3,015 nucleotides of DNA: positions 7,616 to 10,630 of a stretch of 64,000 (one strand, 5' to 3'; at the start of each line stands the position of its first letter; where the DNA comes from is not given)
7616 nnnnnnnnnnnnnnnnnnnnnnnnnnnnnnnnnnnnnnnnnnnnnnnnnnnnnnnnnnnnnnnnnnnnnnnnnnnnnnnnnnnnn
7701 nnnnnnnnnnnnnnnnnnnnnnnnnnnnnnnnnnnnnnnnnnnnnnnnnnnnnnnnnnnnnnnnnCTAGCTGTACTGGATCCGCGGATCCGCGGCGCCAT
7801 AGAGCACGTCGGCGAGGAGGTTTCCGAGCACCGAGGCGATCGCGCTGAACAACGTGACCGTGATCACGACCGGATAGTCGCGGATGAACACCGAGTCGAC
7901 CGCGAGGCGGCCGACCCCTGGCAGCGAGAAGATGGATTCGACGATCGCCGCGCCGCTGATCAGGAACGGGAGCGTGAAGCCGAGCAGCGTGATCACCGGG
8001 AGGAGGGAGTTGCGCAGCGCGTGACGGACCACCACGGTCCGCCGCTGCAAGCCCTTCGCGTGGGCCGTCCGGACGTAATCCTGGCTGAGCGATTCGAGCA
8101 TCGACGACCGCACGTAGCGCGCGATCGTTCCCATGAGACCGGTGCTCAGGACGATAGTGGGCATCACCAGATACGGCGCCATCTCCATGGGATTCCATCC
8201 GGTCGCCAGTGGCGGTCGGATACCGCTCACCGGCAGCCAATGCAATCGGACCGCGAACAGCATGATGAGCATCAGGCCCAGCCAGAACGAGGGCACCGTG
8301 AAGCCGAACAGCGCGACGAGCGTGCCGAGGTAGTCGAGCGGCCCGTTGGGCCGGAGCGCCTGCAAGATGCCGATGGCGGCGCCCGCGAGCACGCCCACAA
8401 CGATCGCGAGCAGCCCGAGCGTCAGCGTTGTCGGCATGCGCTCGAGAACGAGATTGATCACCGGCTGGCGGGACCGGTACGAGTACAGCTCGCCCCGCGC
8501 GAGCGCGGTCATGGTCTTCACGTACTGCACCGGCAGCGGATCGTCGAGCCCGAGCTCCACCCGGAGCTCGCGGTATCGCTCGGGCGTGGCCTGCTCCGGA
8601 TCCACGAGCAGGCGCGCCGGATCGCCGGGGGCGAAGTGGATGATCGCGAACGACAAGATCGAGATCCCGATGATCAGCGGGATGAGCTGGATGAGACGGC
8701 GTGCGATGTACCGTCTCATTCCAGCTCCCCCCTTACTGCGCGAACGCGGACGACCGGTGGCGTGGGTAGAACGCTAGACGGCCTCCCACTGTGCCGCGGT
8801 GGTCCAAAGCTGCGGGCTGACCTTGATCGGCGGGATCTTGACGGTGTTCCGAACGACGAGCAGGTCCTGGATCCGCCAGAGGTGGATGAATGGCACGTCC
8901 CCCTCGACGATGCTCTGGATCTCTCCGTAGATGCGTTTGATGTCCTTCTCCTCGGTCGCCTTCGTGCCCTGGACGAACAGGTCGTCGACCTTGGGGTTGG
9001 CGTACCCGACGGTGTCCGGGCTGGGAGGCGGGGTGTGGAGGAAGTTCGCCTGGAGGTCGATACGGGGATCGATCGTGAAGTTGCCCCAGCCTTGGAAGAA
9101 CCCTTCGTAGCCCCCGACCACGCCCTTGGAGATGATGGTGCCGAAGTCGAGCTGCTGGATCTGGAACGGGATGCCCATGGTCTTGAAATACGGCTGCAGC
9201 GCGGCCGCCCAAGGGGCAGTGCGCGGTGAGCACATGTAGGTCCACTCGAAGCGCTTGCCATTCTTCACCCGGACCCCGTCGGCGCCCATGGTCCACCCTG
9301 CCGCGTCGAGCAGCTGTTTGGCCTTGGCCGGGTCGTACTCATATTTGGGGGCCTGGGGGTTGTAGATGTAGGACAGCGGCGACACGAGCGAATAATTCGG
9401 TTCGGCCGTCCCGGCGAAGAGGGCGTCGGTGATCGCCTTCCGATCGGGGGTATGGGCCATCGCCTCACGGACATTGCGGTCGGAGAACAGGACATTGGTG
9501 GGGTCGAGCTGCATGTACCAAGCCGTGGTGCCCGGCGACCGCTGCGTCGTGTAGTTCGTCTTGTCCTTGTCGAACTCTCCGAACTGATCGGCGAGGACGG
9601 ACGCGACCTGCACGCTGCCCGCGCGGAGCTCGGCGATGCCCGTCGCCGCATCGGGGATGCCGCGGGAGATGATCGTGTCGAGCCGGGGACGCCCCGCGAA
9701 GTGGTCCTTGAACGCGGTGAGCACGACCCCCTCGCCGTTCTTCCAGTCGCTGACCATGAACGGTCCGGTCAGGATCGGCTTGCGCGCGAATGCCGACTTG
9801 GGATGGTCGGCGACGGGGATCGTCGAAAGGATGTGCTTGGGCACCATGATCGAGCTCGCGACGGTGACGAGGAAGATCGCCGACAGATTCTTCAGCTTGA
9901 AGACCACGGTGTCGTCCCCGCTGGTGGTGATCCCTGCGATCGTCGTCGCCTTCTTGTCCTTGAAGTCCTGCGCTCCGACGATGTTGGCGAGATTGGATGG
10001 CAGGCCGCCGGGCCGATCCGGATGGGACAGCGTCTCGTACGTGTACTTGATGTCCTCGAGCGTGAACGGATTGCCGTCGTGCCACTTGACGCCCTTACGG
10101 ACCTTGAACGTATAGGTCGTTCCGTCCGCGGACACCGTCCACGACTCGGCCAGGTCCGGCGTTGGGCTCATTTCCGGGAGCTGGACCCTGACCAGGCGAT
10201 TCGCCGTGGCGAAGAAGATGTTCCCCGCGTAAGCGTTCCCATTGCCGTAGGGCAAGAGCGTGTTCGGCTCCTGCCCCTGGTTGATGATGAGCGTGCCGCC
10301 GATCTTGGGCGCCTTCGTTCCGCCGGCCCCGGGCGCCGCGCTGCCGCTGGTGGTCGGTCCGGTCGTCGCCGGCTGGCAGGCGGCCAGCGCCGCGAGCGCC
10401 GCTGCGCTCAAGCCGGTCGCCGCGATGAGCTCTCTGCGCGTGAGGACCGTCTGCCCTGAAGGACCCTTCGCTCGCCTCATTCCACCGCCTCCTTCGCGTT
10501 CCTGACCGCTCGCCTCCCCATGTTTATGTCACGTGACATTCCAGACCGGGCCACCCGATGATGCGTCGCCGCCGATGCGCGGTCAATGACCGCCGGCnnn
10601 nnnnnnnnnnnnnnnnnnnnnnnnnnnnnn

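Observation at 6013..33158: One 14-bp palindrome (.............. family) marks essentially every operon start across roughly 28 kb, an apparent regulon of some 30 hydrolase, peptidase and transport genes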

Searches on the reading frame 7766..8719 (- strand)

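Call 8: search_protein_families(library=pfam, proteins=[window:7766-8719:-])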
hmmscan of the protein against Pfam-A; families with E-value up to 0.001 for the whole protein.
window:7766-8719:- (317 aa): 2 families
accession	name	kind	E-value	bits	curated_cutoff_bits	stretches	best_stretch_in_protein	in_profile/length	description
PF00528.27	BPD_transp_1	-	2.6e-37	128.8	26.4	1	113-315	1-183/184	Binding-protein-dependent transport system inner membrane component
PF19300.4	BPD_transp_1_N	-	2.1e-14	54.1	23.8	1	1-101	1-113/114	Binding-prot-dependent transport system membrane comp, N-term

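Call 62: search_protein_families(library=ncbifam, proteins=[window:7766-8719:-], max_evalue=1e-10)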
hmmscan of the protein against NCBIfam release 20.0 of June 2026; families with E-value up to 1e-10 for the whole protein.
window:7766-8719:- (317 aa): 12 families
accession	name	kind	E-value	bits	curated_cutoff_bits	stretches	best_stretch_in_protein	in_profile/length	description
NF045470.1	Opp2B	equivalog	2.3e-88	296.2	350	1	8-314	1-299/300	nickel ABC transporter permease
NF045472.1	Opp4B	equivalog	7.1e-80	268.7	450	1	1-315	1-319/319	oligopeptide ABC transporter permease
NF045469.1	Opp1B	equivalog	2.5e-78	263.7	380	1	1-315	1-307/307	nickel/cobalt ABC transporter permease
TIGR02789.1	nickel_nikB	equivalog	5.6e-75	252.6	447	1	1-315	1-307/314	nickel ABC transporter permease subunit NikB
NF008161.0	PRK10914.1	equivalog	2.2e-73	247.4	590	2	183-316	204-337/339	dipeptide ABC transporter permease DppB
NF045471.1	Opp3B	equivalog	5.9e-73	245.9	480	1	1-315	1-303/308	oligopeptide ABC transporter permease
NF011661.0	PRK15081.1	equivalog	7e-73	245.8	463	1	1-316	1-305/306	glutathione ABC transporter permease GsiC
NF007677.0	PRK10352.1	equivalog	1e-67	228.4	433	1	1-315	1-307/314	nickel ABC transporter permease subunit NikB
NF007008.0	PRK09471.1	equivalog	1.1e-63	215.5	388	1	1-316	1-306/306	oligopeptide ABC transporter permease OppB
NF011712.0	PRK15133.1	subfamily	6.1e-36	124.1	445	1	46-316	83-361/364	microcin C ABC transporter permease YejB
NF011690.0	PRK15110.1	equivalog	2.3e-34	119.3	432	2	182-312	181-311/321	putrescine export ABC transporter permease SapB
NF043081.1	MMSYN1_0165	equivalog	4.6e-28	98.3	350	1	82-316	162-386/388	oligopeptide ABC transporter permease OppB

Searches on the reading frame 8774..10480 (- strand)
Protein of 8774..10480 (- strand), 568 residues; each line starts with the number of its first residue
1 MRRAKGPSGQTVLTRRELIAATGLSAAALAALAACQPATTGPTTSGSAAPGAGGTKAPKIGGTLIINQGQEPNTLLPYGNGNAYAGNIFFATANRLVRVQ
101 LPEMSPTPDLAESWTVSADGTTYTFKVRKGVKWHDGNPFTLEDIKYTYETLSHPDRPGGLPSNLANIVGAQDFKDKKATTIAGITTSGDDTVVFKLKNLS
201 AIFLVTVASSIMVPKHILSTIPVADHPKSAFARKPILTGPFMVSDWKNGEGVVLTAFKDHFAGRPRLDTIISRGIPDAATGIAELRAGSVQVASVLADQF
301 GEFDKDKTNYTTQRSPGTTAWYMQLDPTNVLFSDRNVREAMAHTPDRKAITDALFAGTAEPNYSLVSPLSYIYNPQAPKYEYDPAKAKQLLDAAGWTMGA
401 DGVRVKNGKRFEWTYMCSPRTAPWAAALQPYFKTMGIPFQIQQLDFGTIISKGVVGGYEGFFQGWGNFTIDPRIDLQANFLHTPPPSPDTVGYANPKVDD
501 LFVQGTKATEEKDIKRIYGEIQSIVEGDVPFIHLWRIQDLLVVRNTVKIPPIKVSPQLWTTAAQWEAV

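Call 8: search_protein_families(library=pfam, proteins=[window:8774-10480:-])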
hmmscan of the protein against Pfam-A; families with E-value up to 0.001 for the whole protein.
window:8774-10480:- (568 aa): 1 family
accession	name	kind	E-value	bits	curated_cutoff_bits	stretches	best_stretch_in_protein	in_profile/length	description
PF00496.27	SBP_bac_5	-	2.4e-82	277.4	32.4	1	106-478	2-359/368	Bacterial extracellular solute-binding proteins, family 5 Middle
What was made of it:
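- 6868..10480 (-): SBP_bac_5 binding protein plus two Opp/Dpp-type permeases; no ATPase genes. Pfam (call 8).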

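Call 62: search_protein_families(library=ncbifam, proteins=[window:8774-10480:-], max_evalue=1e-10)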
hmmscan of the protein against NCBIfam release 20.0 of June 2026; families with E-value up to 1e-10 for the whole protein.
window:8774-10480:- (568 aa): 10 families
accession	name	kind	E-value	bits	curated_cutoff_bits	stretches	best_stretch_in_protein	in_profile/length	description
NF045467.1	Opp4A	equivalog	8.2e-70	235.6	650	1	32-555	1-546/556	oligopeptide ABC transporter substrate-binding protein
TIGR02294.1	nickel_nikA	equivalog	2.4e-48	164.9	393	1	107-547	49-483/501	nickel ABC transporter substrate-binding protein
NF011942.0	PRK15413.1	equivalog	3e-36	125.2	594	1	103-535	68-481/512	glutathione ABC transporter substrate-binding protein GsiB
NF043070.1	DppA_dipep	equivalog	1.8e-34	119.2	1005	1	91-532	59-501/535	dipeptide ABC transporter periplasmic-binding protein DppA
NF047575.1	opine_bind_CntA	exception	3.4e-33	115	800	1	107-534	78-502/535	staphylopine-dependent metal ABC transporter substrate-binding lipoprotein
TIGR04028.1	SBP_KPN_01854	hypoth_equivalog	7.6e-33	113.8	468.5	1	70-445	8-383/509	TIGR04028 family ABC transporter substrate-binding protein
NF045468.1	Opp5A_nikA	equivalog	4.7e-29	101.2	600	1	223-445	146-369/488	nickel ABC transporter substrate-binding protein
NF011689.0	PRK15109.1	equivalog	9.3e-24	84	560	1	95-396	68-373/547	ABC transporter substrate-binding protein SapA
NF011684.0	PRK15104.1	equivalog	6.4e-20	71.3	947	1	51-538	30-512/543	oligopeptide ABC transporter substrate-binding protein OppA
NF007287.0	PRK09755.1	equivalog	1.9e-15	56.7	1098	1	67-536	38-502/535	ABC transporter substrate-binding protein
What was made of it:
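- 6868..10480 (-): NCBIfam best hits are Opp4A and NikA, both below cut-off (call 62).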
